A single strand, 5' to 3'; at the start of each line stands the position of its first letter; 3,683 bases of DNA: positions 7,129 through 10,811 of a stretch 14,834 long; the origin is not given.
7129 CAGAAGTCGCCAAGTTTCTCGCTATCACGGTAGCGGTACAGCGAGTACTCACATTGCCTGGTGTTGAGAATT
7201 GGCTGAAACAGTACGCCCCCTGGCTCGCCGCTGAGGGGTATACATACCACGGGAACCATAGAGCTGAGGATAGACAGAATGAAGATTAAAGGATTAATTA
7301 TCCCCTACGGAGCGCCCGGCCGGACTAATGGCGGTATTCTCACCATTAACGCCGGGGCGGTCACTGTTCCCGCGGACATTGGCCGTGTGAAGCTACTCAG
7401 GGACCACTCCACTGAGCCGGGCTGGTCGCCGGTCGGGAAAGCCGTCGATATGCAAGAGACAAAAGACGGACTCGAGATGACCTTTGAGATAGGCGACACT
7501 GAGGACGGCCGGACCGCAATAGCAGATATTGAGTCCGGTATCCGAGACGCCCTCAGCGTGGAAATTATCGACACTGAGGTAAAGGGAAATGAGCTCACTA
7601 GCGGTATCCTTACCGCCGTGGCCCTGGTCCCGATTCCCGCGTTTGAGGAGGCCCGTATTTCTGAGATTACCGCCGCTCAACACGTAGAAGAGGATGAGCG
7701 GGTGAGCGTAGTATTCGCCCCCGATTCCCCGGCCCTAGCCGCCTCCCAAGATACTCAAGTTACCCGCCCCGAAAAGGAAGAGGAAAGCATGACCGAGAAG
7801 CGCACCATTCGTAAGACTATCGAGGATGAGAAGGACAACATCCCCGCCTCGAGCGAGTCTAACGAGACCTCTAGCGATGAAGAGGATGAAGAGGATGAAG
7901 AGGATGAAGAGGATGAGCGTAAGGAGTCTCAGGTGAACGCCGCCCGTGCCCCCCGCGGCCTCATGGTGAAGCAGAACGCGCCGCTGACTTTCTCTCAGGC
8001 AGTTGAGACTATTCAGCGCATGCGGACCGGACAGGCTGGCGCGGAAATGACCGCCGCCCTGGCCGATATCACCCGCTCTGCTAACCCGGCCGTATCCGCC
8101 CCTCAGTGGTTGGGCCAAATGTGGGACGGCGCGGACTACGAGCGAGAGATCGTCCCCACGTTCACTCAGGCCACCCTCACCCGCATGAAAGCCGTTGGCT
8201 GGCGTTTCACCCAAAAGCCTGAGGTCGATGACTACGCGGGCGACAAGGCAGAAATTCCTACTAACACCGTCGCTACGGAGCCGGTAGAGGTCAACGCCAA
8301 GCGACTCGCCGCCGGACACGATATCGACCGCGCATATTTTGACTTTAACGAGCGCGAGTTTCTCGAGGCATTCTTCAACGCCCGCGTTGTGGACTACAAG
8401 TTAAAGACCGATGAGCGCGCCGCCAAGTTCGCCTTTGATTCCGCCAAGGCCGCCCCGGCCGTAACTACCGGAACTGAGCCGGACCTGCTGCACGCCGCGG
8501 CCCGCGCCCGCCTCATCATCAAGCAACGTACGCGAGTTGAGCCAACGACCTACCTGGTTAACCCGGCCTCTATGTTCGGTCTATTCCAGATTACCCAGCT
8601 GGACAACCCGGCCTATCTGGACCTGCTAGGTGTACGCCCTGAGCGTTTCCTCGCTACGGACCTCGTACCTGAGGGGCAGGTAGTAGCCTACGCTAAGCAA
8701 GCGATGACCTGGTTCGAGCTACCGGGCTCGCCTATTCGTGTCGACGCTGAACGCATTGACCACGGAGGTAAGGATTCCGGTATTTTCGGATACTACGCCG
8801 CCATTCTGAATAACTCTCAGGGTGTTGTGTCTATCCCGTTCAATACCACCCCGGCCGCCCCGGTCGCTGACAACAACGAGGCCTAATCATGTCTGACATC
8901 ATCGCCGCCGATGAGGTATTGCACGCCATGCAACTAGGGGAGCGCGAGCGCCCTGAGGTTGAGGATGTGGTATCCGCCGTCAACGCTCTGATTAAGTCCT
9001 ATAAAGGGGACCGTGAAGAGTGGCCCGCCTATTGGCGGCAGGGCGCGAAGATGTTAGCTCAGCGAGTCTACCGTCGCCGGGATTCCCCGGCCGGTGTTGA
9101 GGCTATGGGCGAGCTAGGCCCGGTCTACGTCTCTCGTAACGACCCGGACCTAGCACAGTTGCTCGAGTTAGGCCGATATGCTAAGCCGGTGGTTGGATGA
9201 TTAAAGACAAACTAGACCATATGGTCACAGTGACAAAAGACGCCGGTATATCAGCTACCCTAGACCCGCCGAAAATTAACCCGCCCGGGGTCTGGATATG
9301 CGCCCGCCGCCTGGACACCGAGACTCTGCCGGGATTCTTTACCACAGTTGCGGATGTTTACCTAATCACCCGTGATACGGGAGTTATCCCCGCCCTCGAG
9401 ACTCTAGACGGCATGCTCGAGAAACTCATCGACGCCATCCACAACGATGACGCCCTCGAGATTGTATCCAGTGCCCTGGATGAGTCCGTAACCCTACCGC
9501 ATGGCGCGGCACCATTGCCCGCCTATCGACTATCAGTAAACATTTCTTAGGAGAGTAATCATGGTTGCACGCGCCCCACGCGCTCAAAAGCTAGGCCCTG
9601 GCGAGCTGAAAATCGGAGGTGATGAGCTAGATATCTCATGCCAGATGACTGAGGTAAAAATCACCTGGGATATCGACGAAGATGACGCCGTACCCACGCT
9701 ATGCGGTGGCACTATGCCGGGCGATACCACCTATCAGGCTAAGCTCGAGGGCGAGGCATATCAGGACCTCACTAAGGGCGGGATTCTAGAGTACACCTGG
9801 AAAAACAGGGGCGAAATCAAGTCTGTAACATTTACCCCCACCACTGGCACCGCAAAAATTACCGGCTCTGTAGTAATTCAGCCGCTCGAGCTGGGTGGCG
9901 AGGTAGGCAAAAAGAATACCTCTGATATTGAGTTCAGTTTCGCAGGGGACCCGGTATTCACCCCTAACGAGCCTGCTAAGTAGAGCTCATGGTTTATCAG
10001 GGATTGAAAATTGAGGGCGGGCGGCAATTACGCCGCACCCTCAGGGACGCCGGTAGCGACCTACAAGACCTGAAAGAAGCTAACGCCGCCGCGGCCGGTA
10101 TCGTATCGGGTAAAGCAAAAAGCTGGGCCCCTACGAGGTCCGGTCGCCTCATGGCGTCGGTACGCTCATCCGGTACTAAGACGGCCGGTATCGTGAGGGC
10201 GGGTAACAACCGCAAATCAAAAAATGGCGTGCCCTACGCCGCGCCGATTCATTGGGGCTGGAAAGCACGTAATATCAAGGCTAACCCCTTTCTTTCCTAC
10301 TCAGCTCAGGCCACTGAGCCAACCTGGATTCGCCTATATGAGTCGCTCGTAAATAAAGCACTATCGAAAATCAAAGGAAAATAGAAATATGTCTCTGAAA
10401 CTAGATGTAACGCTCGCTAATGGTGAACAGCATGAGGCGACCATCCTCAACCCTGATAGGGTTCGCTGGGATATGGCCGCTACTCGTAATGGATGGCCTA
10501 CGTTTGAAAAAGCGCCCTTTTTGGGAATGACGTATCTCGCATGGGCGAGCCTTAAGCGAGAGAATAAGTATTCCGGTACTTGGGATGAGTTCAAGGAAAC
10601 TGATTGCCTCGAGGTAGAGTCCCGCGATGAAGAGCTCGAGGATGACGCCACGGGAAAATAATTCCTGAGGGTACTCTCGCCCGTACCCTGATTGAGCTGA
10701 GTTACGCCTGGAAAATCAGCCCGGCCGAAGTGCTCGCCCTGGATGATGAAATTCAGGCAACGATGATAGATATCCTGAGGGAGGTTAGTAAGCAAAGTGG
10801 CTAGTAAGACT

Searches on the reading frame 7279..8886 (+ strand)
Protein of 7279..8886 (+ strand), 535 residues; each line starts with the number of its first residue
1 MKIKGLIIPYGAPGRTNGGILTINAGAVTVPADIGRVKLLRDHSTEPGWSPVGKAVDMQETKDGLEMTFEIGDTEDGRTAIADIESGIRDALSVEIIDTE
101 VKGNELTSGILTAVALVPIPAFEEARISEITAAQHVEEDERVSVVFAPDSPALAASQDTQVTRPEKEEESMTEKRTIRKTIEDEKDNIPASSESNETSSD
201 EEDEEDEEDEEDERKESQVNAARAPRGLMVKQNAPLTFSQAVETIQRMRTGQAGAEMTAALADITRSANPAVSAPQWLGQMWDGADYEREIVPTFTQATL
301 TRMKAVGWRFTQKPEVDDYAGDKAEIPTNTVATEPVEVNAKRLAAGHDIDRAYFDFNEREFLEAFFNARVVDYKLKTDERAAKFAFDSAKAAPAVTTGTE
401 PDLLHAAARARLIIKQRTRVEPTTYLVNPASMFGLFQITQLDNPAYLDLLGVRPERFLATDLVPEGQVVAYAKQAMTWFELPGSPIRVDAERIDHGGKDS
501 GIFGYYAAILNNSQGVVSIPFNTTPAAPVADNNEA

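Call 26: search_protein_families(library=pfam, proteins=[window:7279-8886:+], max_evalue=0.01)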
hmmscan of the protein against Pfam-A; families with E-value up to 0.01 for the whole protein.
window:7279-8886:+ (535 aa): 0 families

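Call 33: search_protein_families(library=phrogs, proteins=[window:7279-8886:+], max_evalue=0.001)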
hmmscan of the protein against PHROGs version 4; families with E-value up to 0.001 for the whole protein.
window:7279-8886:+ (535 aa): 2 families
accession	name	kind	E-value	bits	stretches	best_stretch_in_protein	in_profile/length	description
phrog_2263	-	head and packaging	3.6e-92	311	1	2-527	40-549/551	major head protein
phrog_3270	-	head and packaging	6e-10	39.4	1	35-261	35-270/603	head maturation protease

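Call 35: search_dna_similar(query=window:7279-8886:+, collection=phages, mode=protein, max_rows=25)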
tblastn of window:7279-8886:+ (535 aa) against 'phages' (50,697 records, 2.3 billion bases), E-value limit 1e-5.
Records with a match: 86; places in all: 86; records where one place covers at least 80% of the query: 35.
Best place of each record, by identity: <60% 86.
By first word of the organism name: Arthrobacter 63; Gordonia 17; Rhodococcus 2; Curtobacterium 2; Pseudomonas 1; Microbacterium 1.
By host as written in the record: Arthrobacter sp. ATCC 21022 41; Arthrobacter globiformis B-2979 12; Gordonia terrae 3612 6; Gordonia neofelifaecis NRRL 59395 5; Arthrobacter sulfureus NRRL B-14730 SEA 5; Arthrobacter globiformis NRRL B-2979 SEA 4; Gordonia rubropertincta strain CON38 2; Gordonia malaquae BEN700 2; and 8 more.
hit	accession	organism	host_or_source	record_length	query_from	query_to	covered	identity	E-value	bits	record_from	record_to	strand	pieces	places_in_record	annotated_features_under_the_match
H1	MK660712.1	Gordonia phage EricDab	Gordonia neofelifaecis NRRL 59395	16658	3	526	79%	50.7%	3e-85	407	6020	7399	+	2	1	9: major capsid and protease fusion protein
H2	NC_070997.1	Gordonia phage EricDab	Gordonia neofelifaecis NRRL 59395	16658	3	526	79%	50.7%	3e-85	407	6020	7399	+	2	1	9: major head protein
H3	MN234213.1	Gordonia phage Schiebs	Gordonia rubripertincta NRRL B-16540 SEA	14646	3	523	97%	37.5%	1e-88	304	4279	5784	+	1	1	8: major capsid and protease fusion protein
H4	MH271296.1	Gordonia phage Emperor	Gordonia terrae 3612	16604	3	519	78%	45.7%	6e-74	354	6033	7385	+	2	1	10: capsid and capsid maturation protease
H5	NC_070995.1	Gordonia phage Emperor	Gordonia terrae 3612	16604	3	519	78%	45.7%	6e-74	354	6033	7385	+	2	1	10: major head protein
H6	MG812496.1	Gordonia phage SallySpecial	Gordonia terrae 3612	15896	3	519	72%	45.6%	5e-74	341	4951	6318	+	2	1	major capsid and capsid maturation protease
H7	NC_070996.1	Gordonia phage SallySpecial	Gordonia terrae 3612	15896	3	519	72%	45.6%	5e-74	341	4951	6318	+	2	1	major head protein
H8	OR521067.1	Gordonia phage Rahul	Gordonia rubripertincta Grub38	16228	3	519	79%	41.7%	2e-62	329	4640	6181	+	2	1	7: major capsid protein and protease fusion protein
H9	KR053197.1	Gordonia phage GRU3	Gordonia rubropertincta strain CON38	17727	3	527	98%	33.5%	3e-77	270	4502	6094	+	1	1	putative structural protein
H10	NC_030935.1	Gordonia phage GRU3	Gordonia rubropertincta strain CON38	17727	3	527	98%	33.5%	3e-77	270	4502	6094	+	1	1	major head protein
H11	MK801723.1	Gordonia phage Coeur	Gordonia terrae 3612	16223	3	519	79%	41.5%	5e-62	327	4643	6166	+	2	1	7: major capsid protein and capsid maturation protease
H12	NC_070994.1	Gordonia phage Coeur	Gordonia terrae 3612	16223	3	519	79%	41.5%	5e-62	327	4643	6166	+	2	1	7: major head protein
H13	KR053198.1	Gordonia phage GMA5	Gordonia malaquae BEN700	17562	3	526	81%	39.9%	5e-55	303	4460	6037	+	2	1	hypothetical protein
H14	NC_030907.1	Gordonia phage GMA5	Gordonia malaquae BEN700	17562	3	526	81%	39.9%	5e-55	303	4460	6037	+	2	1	major head protein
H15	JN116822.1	Rhodococcus phage RRH1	Rhodococcus rhodochrous str. Rrho39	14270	3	521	74%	42.7%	6e-56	310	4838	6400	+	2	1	caudovirus prohead protease family protein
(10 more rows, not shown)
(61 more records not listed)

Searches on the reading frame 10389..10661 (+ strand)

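Call 84: search_protein_families(library=phrogs, proteins=[window:10389-10661:+], max_evalue=0.01)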
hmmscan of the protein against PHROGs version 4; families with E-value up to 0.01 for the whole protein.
window:10389-10661:+ (90 aa): 1 family
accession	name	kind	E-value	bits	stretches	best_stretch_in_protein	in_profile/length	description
phrog_6889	-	unknown function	4.8e-22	79.2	1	3-84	7-94/115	-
